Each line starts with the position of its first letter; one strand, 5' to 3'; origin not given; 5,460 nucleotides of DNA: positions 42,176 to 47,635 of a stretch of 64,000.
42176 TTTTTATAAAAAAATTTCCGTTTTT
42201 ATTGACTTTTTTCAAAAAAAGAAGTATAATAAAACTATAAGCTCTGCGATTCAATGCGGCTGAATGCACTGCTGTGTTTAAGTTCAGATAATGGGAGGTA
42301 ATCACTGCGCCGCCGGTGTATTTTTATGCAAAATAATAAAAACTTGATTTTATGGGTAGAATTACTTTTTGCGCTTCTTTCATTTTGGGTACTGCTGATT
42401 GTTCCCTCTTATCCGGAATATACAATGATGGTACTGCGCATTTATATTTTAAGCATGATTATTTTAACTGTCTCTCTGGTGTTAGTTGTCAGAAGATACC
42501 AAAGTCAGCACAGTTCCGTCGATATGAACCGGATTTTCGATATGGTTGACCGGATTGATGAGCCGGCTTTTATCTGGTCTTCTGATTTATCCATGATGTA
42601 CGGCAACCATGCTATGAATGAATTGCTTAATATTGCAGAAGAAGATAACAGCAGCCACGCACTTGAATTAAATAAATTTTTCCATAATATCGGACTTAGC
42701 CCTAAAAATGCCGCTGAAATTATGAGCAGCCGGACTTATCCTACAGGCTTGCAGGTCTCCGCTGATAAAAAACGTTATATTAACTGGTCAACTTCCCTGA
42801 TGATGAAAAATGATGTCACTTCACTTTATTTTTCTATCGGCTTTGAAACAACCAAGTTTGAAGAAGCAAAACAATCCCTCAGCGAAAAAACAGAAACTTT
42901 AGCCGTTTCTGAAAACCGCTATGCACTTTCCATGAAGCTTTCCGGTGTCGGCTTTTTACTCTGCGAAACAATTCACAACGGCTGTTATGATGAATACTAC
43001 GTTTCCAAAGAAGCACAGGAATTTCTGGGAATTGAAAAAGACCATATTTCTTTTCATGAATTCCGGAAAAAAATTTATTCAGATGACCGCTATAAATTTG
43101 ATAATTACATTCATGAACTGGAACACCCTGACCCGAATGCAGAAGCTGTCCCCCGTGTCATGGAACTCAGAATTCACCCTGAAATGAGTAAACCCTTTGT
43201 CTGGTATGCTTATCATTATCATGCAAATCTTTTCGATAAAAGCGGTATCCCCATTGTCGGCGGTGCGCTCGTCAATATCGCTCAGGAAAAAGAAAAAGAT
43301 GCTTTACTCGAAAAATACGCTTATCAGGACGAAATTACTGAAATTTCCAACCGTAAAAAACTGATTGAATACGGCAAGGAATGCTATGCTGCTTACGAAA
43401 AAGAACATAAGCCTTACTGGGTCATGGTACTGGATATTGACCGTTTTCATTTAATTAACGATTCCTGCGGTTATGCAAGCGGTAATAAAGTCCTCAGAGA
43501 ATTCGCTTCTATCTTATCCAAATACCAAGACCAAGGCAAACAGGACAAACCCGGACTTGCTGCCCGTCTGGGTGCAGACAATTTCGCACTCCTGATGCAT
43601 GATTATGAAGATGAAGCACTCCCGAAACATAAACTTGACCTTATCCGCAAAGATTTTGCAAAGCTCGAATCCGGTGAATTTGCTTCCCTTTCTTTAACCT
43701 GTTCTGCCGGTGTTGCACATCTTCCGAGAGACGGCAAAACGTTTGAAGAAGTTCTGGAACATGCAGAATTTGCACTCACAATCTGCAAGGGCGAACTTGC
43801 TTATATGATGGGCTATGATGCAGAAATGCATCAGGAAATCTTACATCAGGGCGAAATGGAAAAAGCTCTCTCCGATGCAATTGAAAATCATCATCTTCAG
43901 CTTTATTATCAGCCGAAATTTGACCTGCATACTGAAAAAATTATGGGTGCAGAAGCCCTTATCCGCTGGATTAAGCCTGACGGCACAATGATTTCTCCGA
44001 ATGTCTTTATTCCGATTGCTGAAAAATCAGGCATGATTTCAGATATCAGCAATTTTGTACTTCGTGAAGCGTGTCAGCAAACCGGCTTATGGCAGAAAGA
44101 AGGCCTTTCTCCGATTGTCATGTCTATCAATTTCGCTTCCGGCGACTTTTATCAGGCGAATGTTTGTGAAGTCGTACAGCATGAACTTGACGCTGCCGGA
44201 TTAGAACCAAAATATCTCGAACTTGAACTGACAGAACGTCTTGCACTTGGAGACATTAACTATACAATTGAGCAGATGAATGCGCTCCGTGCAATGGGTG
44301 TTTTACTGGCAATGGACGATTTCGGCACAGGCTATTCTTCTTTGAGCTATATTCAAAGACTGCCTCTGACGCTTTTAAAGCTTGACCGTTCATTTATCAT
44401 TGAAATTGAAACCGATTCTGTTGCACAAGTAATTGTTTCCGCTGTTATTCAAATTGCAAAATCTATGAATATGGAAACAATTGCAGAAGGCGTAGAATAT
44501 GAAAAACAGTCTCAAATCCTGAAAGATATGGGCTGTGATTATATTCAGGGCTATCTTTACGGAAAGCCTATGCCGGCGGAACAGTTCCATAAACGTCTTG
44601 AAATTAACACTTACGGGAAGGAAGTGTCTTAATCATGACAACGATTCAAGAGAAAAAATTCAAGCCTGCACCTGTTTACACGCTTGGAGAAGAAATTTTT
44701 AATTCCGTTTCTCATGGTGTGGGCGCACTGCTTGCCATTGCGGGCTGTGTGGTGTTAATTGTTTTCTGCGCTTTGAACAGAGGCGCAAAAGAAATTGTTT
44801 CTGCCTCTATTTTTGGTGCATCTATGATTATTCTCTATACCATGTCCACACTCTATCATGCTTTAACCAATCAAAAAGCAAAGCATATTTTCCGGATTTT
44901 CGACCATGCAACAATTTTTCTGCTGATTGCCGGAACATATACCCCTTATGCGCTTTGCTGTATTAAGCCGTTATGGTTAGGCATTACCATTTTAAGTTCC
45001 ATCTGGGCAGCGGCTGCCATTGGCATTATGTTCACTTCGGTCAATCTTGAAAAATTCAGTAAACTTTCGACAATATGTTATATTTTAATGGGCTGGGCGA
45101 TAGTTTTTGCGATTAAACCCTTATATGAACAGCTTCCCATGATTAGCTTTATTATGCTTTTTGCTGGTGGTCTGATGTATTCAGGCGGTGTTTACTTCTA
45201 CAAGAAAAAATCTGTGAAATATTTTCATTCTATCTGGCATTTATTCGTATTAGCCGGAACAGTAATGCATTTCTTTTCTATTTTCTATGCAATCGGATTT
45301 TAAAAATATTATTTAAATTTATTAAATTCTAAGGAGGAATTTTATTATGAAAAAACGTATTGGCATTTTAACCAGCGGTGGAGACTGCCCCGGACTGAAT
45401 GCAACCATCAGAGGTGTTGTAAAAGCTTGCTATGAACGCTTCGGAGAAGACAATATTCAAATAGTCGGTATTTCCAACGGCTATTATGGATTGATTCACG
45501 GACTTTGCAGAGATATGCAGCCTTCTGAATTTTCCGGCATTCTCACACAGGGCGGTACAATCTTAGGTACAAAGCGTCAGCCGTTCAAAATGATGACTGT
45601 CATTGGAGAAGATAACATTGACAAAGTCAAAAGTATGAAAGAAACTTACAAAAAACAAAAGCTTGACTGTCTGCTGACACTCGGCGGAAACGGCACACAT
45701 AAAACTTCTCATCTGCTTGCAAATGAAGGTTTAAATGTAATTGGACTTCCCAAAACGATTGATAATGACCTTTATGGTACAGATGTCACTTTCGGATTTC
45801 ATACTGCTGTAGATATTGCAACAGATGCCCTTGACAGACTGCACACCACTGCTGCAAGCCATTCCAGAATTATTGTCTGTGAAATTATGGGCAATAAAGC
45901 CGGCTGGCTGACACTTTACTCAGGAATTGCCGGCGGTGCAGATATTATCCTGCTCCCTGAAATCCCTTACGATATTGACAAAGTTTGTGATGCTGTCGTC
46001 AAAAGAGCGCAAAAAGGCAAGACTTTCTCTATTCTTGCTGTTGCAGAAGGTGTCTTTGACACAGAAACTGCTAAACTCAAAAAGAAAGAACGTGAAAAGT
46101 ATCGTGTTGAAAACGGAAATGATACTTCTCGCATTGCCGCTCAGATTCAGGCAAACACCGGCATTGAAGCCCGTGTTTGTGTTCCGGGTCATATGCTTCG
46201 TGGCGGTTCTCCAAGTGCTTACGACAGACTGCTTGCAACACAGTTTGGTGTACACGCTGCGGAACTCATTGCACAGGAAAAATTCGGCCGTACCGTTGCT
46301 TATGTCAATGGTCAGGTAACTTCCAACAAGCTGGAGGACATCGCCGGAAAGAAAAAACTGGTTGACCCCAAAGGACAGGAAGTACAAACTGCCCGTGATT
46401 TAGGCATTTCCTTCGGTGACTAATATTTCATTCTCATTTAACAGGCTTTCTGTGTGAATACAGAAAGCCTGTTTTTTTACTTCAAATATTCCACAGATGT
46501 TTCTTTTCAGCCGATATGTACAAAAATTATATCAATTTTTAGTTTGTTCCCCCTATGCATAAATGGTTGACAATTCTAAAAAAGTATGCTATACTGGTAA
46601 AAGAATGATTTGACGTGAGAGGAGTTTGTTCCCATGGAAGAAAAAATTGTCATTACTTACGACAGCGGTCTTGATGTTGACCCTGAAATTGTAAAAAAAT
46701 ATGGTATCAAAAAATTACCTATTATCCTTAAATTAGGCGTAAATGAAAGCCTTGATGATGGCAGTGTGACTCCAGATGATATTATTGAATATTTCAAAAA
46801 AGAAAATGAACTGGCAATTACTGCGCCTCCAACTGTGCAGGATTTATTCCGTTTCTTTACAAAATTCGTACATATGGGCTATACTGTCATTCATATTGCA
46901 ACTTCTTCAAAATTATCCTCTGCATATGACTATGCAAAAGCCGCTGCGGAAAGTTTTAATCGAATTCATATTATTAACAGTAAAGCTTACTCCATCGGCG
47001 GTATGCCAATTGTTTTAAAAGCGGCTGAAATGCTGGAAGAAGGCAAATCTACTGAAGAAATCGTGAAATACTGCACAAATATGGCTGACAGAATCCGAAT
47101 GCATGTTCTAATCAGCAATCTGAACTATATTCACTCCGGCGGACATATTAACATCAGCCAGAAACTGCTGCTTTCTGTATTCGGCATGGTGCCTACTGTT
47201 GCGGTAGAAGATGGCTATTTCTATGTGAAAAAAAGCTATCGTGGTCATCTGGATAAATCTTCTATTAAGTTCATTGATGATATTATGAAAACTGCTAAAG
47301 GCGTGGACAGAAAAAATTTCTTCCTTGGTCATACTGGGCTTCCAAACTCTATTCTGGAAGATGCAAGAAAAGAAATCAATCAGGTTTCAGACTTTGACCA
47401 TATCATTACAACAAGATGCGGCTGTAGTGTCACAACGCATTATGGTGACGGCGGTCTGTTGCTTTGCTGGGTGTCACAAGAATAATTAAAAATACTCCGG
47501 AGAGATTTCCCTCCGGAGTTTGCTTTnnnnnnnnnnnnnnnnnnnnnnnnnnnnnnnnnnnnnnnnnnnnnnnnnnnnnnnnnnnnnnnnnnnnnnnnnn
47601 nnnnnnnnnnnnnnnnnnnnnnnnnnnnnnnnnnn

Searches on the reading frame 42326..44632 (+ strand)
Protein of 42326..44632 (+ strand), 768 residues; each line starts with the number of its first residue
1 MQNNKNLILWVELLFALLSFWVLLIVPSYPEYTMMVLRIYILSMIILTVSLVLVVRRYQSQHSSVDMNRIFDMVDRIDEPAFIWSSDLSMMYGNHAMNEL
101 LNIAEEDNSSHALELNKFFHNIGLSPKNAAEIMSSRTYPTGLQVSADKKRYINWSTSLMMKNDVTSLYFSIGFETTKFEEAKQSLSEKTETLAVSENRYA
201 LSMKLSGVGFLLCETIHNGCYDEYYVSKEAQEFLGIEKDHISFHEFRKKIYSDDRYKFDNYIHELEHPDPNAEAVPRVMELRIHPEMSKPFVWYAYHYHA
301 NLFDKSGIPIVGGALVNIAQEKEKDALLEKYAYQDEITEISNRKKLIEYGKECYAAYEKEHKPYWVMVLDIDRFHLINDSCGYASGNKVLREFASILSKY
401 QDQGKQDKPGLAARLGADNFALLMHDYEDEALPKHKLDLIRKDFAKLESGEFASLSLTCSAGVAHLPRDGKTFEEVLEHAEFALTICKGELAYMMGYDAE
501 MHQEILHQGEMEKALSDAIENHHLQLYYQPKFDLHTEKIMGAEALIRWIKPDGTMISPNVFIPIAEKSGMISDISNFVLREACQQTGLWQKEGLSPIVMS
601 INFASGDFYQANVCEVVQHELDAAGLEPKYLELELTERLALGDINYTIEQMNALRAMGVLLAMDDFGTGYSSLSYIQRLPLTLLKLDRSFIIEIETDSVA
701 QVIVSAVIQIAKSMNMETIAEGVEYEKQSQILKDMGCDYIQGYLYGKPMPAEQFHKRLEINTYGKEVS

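Call 102: search_protein_families(library=pfam, proteins=[window:42326-44632:+], max_evalue=0.001)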
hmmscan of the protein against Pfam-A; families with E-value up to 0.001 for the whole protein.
window:42326-44632:+ (768 aa): 2 families
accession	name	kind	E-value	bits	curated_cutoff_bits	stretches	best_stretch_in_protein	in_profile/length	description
PF00563.25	EAL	-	3e-68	230.1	31.3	1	513-748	2-236/236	EAL domain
PF00990.26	GGDEF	-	2.5e-23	83.1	23.8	1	332-488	1-155/161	Diguanylate cyclase, GGDEF domain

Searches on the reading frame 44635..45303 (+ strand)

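Call 102: search_protein_families(library=pfam, proteins=[window:44635-45303:+], max_evalue=0.001)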
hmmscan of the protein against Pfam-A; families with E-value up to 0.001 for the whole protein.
window:44635-45303:+ (222 aa): 1 family
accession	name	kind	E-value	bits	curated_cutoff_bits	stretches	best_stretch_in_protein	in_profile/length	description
PF03006.26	HlyIII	-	1e-42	146.8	26.2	1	17-213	3-224/224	Haemolysin-III related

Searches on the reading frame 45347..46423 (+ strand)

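Call 102: search_protein_families(library=pfam, proteins=[window:45347-46423:+], max_evalue=0.001)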
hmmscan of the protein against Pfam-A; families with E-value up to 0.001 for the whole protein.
window:45347-46423:+ (358 aa): 1 family
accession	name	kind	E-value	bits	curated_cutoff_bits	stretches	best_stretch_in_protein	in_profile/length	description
PF00365.25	PFK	-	2.7e-102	342.3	30.9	1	4-308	1-277/277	Phosphofructokinase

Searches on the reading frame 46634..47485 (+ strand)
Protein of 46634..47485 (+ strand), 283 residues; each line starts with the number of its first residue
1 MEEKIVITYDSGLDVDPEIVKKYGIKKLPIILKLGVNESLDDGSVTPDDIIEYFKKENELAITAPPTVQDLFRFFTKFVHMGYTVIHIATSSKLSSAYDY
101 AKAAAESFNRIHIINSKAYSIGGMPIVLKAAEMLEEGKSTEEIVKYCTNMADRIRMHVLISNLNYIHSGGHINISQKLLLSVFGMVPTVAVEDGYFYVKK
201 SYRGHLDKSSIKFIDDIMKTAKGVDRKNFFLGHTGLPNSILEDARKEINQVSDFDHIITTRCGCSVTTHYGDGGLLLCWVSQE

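Call 9: search_protein_families(library=pfam, proteins=[window:46634-47485:+], max_evalue=0.01)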
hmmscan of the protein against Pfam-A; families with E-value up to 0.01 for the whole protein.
window:46634-47485:+ (283 aa): 1 family
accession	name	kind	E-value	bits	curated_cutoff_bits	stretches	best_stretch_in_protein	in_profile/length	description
PF02645.21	DegV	-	3.7e-44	151.6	27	1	4-279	1-277/280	Uncharacterised protein, DegV family COG1307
